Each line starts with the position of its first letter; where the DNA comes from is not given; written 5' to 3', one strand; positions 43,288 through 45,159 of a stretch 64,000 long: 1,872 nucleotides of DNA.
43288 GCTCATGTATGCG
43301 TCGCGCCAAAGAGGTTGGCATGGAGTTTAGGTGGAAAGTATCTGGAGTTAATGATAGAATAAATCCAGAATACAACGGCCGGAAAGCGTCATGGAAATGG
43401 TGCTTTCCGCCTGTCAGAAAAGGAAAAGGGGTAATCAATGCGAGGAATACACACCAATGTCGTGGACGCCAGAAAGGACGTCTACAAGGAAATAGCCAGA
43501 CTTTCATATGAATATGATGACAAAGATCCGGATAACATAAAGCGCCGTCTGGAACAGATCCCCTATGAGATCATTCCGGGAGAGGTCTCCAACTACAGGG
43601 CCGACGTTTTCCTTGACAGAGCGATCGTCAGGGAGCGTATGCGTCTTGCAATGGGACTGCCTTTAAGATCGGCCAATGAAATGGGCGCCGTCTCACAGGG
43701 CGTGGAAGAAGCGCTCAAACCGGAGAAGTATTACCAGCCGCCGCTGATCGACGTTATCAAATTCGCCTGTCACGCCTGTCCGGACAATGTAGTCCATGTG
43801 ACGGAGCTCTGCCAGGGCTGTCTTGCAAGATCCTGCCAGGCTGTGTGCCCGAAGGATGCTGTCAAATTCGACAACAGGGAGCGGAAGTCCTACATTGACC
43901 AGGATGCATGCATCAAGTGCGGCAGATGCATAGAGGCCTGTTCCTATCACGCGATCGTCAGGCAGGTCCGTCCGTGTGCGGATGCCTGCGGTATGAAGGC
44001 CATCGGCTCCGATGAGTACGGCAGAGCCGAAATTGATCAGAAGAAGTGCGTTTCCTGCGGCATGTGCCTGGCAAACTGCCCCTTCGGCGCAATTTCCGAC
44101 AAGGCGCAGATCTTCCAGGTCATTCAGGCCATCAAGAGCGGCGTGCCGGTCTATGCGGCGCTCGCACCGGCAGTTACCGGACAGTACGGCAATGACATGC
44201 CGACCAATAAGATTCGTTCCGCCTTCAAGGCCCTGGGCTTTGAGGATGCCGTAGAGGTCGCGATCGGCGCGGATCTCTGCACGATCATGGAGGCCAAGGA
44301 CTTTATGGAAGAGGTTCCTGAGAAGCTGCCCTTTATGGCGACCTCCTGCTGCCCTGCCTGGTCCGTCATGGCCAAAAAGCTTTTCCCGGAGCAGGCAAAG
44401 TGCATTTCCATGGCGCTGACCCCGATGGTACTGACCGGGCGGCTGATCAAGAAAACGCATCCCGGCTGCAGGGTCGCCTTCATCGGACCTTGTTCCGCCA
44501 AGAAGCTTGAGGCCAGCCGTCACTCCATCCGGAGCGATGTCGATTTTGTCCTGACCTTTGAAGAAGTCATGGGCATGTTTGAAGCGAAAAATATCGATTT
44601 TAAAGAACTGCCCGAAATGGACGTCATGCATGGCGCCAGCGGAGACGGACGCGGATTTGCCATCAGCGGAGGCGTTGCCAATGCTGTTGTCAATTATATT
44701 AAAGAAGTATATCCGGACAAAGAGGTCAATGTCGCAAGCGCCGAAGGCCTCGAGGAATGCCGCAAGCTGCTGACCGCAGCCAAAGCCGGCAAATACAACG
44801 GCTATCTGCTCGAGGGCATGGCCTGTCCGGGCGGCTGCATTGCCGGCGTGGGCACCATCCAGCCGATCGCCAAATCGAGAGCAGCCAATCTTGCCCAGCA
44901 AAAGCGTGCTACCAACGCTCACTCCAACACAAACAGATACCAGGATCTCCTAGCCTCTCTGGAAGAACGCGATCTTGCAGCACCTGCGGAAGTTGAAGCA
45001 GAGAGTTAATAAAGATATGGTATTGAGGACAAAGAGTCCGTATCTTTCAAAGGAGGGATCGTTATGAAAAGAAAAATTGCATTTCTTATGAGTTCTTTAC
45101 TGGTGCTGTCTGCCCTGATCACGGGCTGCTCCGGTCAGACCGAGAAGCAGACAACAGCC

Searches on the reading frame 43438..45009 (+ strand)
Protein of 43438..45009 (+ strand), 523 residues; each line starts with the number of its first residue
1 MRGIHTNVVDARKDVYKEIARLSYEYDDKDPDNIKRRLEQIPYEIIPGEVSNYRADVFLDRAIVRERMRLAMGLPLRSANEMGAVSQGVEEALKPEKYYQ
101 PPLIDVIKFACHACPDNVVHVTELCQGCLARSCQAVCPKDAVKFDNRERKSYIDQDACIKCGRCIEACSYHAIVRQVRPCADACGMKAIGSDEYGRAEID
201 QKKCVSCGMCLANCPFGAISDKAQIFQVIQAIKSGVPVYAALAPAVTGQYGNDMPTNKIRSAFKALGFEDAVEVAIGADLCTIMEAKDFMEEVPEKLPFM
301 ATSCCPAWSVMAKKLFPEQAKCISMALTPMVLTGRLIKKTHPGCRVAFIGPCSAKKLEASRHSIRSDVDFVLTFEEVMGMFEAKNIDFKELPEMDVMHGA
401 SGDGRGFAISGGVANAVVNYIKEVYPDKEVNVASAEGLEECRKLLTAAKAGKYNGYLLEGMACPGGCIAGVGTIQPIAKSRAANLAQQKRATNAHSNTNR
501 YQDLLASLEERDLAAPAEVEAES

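Call 72: search_protein_families(library=pfam, proteins=[window:43438-45009:+], max_evalue=0.00001)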
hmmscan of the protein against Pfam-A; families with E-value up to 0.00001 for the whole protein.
window:43438-45009:+ (523 aa): 11 families
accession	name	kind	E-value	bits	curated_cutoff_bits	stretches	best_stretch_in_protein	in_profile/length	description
PF02906.19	Fe_hyd_lg_C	-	2.2e-65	221.1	22.1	1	237-470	2-244/245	Iron only hydrogenase large subunit, C-terminal domain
PF12837.12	Fer4_6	-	2.8e-12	46.4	25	2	152-173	3-24/24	4Fe-4S binding domain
PF12838.12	Fer4_7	-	1.7e-11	44.8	27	2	125-171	2-51/52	4Fe-4S dicluster domain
PF13237.11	Fer4_10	-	2.1e-11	44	25.5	1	118-168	2-52/53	4Fe-4S dicluster domain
PF00037.32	Fer4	-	6.5e-11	42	21.1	2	198-220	2-24/24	4Fe-4S binding domain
PF25160.1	LdpA_Fe-S-bd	-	9.1e-11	41.8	27.6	1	178-222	7-46/49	LdpA Fe-S cluster-binding domain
PF13187.11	Fer4_9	-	1e-09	38.7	27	1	125-173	2-52/52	4Fe-4S dicluster domain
PF14697.11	Fer4_21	-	2.8e-08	34.2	35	0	152-219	2-57/59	4Fe-4S dicluster domain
PF12797.12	Fer4_2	-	2e-07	30.9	24.5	0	151-169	3-21/22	4Fe-4S binding domain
PF13484.11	Fer4_16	-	2.6e-07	31.7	30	0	158-216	2-65/66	4Fe-4S double cluster binding domain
PF13247.11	Fer4_11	-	4.8e-06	27.1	26.2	0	120-174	5-60/100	4Fe-4S dicluster domain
